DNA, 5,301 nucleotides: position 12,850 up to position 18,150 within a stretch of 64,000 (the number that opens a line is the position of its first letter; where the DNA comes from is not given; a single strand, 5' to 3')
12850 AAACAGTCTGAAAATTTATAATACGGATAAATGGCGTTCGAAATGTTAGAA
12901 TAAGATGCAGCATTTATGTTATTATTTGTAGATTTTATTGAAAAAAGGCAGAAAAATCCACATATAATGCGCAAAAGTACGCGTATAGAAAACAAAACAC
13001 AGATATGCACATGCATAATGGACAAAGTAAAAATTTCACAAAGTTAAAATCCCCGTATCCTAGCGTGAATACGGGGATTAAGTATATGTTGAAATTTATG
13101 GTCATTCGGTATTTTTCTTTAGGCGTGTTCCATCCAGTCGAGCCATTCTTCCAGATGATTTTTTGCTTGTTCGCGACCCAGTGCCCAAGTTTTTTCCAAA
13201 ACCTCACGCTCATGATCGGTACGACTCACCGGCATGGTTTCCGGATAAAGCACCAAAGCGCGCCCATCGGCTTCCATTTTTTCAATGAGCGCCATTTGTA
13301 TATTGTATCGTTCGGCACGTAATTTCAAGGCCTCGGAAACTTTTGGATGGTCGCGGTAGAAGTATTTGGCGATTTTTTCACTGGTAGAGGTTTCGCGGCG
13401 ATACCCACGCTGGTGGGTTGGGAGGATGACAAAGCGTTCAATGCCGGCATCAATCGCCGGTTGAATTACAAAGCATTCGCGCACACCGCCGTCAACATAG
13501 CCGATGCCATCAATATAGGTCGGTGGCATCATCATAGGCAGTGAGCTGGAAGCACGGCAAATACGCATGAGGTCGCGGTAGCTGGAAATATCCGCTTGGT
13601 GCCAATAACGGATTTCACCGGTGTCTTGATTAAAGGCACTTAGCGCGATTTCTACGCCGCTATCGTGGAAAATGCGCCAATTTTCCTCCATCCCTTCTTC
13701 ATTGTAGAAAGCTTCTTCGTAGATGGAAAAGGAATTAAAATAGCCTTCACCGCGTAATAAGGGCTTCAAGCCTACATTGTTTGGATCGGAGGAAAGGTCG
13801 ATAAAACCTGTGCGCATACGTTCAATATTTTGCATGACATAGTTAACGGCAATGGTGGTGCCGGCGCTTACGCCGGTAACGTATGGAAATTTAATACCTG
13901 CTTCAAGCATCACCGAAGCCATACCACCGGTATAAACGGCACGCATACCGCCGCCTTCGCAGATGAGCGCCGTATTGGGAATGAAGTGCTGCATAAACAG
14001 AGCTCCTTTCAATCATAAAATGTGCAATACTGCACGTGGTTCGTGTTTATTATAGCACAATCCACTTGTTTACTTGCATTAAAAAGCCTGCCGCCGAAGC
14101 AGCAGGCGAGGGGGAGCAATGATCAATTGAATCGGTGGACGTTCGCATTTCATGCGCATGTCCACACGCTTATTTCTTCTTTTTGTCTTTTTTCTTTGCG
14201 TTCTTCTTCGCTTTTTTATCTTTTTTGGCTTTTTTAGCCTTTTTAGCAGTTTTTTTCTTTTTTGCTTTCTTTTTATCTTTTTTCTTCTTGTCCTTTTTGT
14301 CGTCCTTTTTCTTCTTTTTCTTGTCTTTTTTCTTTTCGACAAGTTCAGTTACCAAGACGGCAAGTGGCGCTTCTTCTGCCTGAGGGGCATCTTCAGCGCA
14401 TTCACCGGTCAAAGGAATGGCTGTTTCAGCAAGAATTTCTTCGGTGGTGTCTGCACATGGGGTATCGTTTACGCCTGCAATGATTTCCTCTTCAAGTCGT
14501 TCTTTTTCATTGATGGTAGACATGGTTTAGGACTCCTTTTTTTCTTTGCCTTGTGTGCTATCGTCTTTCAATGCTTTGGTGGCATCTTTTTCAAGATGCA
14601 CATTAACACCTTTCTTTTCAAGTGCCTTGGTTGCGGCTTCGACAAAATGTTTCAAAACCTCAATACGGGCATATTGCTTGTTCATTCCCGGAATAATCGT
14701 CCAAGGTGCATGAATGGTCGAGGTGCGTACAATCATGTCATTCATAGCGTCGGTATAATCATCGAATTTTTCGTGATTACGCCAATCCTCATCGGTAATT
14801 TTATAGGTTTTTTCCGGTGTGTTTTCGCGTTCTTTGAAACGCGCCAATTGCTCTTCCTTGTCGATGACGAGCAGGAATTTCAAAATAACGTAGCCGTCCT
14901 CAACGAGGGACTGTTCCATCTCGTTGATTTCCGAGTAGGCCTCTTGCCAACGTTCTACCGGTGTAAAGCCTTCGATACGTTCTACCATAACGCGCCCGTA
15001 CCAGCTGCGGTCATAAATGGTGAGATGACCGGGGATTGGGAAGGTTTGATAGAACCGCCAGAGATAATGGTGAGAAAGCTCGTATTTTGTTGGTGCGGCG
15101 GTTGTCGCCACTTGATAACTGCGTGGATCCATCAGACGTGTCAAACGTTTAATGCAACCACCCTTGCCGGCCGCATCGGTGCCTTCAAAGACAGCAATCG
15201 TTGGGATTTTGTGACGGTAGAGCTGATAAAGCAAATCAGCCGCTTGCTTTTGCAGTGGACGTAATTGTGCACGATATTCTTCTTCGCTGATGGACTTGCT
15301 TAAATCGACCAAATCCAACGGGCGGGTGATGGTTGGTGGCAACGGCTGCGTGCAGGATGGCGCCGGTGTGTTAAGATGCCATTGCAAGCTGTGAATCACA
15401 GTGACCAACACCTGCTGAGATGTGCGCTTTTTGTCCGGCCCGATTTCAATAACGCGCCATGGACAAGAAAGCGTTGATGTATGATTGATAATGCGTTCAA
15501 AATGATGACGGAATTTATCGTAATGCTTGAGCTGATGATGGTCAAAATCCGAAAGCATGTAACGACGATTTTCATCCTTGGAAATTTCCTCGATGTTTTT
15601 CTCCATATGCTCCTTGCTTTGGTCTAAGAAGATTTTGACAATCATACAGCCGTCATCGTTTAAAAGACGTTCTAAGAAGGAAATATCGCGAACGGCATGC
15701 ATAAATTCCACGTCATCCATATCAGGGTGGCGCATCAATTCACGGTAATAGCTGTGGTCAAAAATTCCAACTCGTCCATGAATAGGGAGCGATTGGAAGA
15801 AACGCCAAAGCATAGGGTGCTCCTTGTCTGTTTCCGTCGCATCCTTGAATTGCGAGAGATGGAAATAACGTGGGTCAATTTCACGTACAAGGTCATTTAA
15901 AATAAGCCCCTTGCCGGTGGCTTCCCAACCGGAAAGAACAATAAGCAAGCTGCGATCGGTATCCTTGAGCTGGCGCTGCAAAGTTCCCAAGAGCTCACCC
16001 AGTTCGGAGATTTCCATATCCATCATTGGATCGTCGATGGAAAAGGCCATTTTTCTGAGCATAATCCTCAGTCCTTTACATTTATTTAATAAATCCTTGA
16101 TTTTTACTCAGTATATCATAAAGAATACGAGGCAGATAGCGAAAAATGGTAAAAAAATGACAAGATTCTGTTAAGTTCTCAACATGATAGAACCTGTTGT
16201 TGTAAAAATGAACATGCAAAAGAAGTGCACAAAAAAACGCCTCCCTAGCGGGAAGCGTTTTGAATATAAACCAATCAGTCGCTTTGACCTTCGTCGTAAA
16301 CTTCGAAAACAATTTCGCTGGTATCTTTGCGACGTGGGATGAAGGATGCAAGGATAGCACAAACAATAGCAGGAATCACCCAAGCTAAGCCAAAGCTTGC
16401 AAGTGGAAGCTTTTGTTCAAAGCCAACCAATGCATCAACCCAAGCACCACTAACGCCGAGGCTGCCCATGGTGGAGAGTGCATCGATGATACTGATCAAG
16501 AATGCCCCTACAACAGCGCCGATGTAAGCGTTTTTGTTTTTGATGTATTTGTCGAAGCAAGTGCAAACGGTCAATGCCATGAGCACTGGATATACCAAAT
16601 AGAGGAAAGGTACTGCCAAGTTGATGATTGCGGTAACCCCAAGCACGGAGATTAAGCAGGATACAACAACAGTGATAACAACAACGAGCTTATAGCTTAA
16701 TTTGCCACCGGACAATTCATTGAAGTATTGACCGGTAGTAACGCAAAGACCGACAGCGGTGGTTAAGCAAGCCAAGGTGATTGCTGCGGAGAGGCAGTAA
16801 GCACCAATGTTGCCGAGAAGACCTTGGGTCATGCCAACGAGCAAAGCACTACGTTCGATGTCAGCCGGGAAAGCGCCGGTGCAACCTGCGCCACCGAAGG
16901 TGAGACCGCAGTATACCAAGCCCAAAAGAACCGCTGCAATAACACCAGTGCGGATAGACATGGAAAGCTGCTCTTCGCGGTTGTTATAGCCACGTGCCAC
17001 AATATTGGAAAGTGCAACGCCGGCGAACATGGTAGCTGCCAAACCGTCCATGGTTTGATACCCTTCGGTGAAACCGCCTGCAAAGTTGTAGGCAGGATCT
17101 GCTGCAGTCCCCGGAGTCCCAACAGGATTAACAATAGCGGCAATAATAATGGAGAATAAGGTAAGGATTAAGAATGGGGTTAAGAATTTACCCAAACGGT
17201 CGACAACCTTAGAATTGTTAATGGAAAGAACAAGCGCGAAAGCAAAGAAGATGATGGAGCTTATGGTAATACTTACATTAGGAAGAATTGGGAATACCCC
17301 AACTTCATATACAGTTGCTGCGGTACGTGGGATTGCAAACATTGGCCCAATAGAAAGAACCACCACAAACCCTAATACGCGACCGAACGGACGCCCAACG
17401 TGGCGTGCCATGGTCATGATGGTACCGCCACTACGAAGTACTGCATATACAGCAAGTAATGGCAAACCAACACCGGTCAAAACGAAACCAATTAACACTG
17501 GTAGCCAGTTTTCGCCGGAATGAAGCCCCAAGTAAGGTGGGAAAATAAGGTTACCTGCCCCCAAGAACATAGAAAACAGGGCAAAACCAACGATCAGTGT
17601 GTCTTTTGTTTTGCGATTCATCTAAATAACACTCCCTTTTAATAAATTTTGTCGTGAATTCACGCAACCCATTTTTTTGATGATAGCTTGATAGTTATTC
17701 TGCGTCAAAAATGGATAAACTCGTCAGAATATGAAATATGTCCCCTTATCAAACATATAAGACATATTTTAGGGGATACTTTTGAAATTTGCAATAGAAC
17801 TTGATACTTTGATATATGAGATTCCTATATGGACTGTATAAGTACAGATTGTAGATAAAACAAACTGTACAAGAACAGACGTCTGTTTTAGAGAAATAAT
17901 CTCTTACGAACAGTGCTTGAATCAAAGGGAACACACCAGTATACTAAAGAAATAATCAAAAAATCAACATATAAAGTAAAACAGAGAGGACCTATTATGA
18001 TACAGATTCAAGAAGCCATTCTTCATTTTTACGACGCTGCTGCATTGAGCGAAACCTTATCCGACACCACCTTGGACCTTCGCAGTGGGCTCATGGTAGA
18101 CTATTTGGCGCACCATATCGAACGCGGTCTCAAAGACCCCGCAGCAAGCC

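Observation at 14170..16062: Two-domain PPK2 translationally coupled to an acidic-head/poly-lysine-tail disordered protein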

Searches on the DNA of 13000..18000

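Call 63: search_rna_families(source=window, start=13000, end=18000, threshold=evalue, max_evalue=1)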
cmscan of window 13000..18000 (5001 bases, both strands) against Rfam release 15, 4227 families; matches with E-value up to 1: 0.
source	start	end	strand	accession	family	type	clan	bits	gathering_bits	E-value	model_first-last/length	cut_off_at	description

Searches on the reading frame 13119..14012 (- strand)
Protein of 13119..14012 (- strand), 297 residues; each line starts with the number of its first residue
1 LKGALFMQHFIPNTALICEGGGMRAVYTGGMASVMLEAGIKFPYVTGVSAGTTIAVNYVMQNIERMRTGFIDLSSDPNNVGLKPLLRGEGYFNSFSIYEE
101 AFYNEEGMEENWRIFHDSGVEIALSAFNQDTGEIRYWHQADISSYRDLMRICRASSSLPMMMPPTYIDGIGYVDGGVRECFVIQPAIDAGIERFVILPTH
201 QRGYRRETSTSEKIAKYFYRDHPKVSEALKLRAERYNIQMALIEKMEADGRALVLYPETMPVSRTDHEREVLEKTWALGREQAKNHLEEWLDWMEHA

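Call 3: search_protein_families(library=pfam, proteins=[window:13119-14012:-], max_evalue=0.01)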
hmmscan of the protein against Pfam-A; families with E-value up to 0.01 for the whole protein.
window:13119-14012:- (297 aa): 2 families
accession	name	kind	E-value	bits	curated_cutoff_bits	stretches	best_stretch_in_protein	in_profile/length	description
PF01734.28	Patatin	-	3e-18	67.2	27.7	1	16-186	1-190/191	Patatin-like phospholipase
PF19890.4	DUF6363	-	6.9e-18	64.7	26.4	1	222-295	1-75/75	Domain of unknown function (DUF6363)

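Call 4: search_protein_families(library=ncbifam, proteins=[window:13119-14012:-], max_evalue=0.01)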
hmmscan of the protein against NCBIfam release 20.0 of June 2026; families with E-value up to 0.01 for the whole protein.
window:13119-14012:- (297 aa): 2 families
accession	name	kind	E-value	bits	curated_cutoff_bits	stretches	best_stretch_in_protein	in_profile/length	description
NF043045.1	T4SS_VpdC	equivalog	6.8e-05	21.1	1000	1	119-181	440-501/880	Dot/Icm T4SS effector VpdC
NF007623.0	PRK10279.1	equivalog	0.00082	18.6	272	1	30-181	22-162/301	patatin-like phospholipase RssA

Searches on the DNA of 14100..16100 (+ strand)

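Call 6: search_dna_similar(query=window:14100-16100:+, collection=plasmids, mode=near)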
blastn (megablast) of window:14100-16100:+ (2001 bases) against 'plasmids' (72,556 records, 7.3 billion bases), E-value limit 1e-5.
No match.

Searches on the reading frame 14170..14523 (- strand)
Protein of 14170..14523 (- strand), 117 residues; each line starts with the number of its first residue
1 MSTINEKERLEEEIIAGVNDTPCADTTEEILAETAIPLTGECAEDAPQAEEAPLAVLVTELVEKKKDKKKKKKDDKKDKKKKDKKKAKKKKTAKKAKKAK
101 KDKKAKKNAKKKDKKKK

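Call 3: search_protein_families(library=pfam, proteins=[window:14170-14523:-], max_evalue=0.01)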
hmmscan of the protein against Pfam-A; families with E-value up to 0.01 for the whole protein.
window:14170-14523:- (117 aa): 0 families

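Call 4: search_protein_families(library=ncbifam, proteins=[window:14170-14523:-], max_evalue=0.01)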
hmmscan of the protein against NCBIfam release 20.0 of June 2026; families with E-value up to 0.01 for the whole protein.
window:14170-14523:- (117 aa): 0 families

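Call 5: find_homologous_proteins(query=window:14170-14523:-, max_evalue=0.01)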
Query window:14170-14523:- (117 aa): 12 proteins with E <= 0.01 among 8000 candidates.
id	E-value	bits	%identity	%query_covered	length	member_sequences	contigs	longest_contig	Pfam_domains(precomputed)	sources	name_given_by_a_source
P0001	1.4e-51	191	97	100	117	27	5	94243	-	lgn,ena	-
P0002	4.6e-49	183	95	54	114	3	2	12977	-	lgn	-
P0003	5.2e-47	176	98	54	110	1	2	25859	-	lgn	-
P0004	2.6e-36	142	97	54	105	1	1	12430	-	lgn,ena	-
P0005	7.2e-36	140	94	54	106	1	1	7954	-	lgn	-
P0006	9.8e-33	130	97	61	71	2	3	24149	-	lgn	-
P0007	2.9e-30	122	86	62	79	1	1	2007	-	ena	-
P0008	1.7e-17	81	98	41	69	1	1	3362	-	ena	-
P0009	2.4e-8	52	58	95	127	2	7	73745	-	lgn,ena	-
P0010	6.2e-4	38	44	20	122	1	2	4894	-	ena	-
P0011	3.3e-3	36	-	-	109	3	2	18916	-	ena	-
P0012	5.2e-3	35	-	-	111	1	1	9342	-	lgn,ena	-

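Call 8: find_encoding_contigs(protein=P0009, flank=6000, max_places=4)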
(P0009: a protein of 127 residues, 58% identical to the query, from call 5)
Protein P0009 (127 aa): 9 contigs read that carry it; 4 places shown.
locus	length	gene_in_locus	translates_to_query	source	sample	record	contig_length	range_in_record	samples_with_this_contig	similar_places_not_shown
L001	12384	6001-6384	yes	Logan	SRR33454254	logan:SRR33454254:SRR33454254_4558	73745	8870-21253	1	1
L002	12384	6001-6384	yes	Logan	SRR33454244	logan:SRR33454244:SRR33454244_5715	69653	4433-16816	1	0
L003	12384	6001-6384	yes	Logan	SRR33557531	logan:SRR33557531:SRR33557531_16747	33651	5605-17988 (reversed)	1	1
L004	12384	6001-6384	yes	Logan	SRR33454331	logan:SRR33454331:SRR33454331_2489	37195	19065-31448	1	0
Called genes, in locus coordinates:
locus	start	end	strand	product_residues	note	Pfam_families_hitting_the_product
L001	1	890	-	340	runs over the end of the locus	PF04392:ABC_sub_bind, PF13407:Peripla_BP_4 (weak)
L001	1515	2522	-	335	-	PF04245:NA37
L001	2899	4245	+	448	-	PF05525:Branch_AA_trans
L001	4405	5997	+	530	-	PF03976:PPK2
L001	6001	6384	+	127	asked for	-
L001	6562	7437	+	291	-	PF01734:Patatin, PF19890:DUF6363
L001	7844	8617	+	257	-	PF00106:adh_short, PF13561:adh_short_C2, PF00106:adh_short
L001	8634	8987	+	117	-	-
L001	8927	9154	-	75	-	-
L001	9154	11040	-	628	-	PF17425:Arylsulfotran_N, PF05935:Arylsulfotrans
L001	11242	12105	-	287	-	PF00126:HTH_1, PF03466:LysR_substrate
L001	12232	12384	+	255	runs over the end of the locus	PF03591:AzlC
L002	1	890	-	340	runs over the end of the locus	PF04392:ABC_sub_bind, PF13407:Peripla_BP_4 (weak)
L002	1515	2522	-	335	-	PF04245:NA37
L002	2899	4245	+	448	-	PF05525:Branch_AA_trans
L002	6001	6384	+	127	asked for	-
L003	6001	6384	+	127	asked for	-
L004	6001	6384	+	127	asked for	-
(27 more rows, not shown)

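Call 9: find_encoding_contigs(protein=P0011, flank=6000, max_places=4)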
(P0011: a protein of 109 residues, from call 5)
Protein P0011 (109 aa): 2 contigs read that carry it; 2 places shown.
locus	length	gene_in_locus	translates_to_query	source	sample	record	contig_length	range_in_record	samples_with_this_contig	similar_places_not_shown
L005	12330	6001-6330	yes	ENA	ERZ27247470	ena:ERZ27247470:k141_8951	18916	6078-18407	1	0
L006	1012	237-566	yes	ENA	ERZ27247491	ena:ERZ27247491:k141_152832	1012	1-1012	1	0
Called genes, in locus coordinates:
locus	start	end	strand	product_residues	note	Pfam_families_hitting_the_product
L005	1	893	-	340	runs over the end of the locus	PF04392:ABC_sub_bind, PF13407:Peripla_BP_4 (weak)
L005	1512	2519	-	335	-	PF04245:NA37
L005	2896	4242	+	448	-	PF05525:Branch_AA_trans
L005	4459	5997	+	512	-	PF03976:PPK2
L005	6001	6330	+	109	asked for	-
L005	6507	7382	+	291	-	PF01734:Patatin, PF19890:DUF6363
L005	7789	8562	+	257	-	PF00106:adh_short, PF13561:adh_short_C2, PF00106:adh_short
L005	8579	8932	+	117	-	-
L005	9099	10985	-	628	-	PF17425:Arylsulfotran_N, PF05935:Arylsulfotrans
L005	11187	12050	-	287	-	PF00126:HTH_1, PF03466:LysR_substrate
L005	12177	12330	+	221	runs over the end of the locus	?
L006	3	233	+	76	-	?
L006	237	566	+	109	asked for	-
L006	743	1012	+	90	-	?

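Call 10: find_encoding_contigs(protein=P0001, flank=6000, max_places=3)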
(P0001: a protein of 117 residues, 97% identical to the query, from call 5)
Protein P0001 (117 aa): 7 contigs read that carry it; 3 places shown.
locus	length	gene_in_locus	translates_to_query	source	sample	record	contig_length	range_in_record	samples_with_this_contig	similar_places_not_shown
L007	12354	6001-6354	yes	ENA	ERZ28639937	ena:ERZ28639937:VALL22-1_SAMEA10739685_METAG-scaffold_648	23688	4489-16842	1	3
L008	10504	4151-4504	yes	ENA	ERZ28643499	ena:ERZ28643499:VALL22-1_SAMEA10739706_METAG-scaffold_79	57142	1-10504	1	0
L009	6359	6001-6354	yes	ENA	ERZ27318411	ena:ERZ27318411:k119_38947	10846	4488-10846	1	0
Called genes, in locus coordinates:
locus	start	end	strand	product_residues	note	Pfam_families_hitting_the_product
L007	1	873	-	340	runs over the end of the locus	PF04392:ABC_sub_bind, PF13407:Peripla_BP_4 (weak)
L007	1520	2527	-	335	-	PF04245:NA37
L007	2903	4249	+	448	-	PF05525:Branch_AA_trans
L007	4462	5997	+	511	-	PF03976:PPK2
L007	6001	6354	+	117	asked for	-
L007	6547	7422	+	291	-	PF01734:Patatin, PF19890:DUF6363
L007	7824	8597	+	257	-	PF00106:adh_short, PF13561:adh_short_C2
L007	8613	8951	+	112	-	-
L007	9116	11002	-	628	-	PF17425:Arylsulfotran_N, PF05935:Arylsulfotrans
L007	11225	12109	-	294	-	PF00126:HTH_1, PF03466:LysR_substrate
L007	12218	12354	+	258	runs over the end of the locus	-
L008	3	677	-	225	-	?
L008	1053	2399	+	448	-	PF05525:Branch_AA_trans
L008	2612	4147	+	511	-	PF03976:PPK2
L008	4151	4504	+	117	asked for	-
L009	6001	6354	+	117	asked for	-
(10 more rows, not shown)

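Call 48: search_solved_structures(query=A5, max_evalue=1)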
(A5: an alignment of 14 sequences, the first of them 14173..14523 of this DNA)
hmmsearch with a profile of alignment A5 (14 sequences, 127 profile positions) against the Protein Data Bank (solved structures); distinct sequences matched with E-value up to 1: 4.
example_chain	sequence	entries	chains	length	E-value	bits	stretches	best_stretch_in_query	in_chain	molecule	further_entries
5wyj_3D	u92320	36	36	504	0.00084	23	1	36-117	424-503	Nucleolar protein 56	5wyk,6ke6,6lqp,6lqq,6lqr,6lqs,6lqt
6nd4_a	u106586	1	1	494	0.00089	22.9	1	36-117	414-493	Nop56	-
5wlc_SA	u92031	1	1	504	0.00092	22.9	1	36-117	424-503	Nop56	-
9xtt_z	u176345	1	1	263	0.11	16.2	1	65-101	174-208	Multiple myeloma tumor-associated protein 2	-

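Call 57: predict_structure(alignment_id=A5)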
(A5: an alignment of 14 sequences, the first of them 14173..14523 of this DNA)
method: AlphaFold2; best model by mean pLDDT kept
length: 117 residues; sequences in the alignment: 14
mean_pLDDT: 70.5   pTM: 0.32
mean pLDDT of the five models: 70.5, 62.0, 61.4, 54.6, 51.5
residues with pLDDT >= 90: 41; 70-90: 19; 50-70: 26; < 50: 31
segments of 3 or more residues with pLDDT < 50: 20-26, 28-35, 37-50
pLDDT, mean of each block of 10 residues (from residue 1): 57 54 46 44 44 62 82 91 93 95 95 89
secondary structure, 60 per line:
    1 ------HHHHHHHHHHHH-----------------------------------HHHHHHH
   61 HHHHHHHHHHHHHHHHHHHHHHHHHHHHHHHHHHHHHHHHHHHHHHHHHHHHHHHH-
elements in order: H7-18 H54-116

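Call 72: search_protein_families(library=phrogs, proteins=[window:14170-14523:-], max_evalue=0.1)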
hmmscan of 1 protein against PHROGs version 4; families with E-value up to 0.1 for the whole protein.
window:14170-14523:- (117 aa): 1 family
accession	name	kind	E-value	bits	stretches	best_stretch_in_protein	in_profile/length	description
phrog_1133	-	unknown function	0.041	14.4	1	26-116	61-146/321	-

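Call 73: search_protein_families(library=padloc, proteins=[window:14170-14523:-], max_evalue=0.1)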
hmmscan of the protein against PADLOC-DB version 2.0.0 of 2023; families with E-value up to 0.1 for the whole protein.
window:14170-14523:- (117 aa): 0 families
